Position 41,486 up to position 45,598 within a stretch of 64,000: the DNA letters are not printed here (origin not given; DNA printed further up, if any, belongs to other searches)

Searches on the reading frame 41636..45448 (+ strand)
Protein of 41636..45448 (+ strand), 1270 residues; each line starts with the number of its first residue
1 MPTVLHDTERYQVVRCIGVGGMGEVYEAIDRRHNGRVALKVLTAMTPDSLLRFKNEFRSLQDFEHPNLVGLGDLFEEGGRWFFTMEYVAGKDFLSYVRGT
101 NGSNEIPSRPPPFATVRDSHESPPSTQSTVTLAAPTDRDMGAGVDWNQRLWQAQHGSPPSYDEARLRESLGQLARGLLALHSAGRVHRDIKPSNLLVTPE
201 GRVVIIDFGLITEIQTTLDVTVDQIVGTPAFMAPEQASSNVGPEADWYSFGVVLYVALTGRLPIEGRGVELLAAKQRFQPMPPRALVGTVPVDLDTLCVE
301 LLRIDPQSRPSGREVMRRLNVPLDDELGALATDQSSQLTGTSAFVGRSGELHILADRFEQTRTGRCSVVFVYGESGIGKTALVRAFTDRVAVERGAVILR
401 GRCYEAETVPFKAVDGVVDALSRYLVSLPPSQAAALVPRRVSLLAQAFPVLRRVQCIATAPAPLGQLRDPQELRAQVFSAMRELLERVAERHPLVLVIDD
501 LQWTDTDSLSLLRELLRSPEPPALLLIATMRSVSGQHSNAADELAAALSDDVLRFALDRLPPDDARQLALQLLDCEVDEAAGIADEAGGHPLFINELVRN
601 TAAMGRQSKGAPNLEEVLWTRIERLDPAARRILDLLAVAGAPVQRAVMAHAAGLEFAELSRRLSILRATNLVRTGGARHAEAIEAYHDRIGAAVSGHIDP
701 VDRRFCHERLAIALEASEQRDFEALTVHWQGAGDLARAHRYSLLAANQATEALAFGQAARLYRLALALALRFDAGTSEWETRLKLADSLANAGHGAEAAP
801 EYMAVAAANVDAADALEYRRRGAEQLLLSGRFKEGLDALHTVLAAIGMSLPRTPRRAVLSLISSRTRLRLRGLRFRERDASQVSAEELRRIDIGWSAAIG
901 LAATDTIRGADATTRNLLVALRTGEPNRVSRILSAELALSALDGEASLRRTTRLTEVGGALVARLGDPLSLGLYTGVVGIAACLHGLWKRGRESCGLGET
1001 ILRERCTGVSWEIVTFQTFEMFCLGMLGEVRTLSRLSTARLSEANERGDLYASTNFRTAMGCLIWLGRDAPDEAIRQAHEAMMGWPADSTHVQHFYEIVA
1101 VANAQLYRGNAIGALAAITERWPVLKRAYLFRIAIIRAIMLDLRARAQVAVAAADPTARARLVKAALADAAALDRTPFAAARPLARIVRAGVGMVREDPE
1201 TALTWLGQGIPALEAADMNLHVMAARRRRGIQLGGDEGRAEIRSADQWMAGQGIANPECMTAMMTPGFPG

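Call 84: search_protein_families(library=pfam, proteins=[window:41636-45448:+], max_evalue=0.00001)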
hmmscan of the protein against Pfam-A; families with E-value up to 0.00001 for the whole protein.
window:41636-45448:+ (1270 aa): 7 families
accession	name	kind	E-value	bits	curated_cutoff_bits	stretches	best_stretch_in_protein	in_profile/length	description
PF00069.31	Pkinase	-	5.7e-41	141.1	31.7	2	160-317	94-259/263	Protein kinase domain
PF13191.12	AAA_16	-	2.5e-31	109.8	32.6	1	344-527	2-167/167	AAA ATPase domain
PF07714.23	PK_Tyr_Ser-Thr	-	4.1e-25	89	23.1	1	13-319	3-258/258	Protein tyrosine and serine/threonine kinase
PF13401.12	AAA_22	-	3e-08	34.5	27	1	365-528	4-122/130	AAA domain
PF01636.29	APH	-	4.1e-07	30.4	23.2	1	32-210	20-196/239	Phosphotransferase enzyme family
PF01637.24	ATPase_2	-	3.9e-06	27.3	33.2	1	344-516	1-136/225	ATPase domain predominantly from Archaea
PF05729.18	NACHT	-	5.6e-06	26.7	26.7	0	368-392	2-26/167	NACHT domain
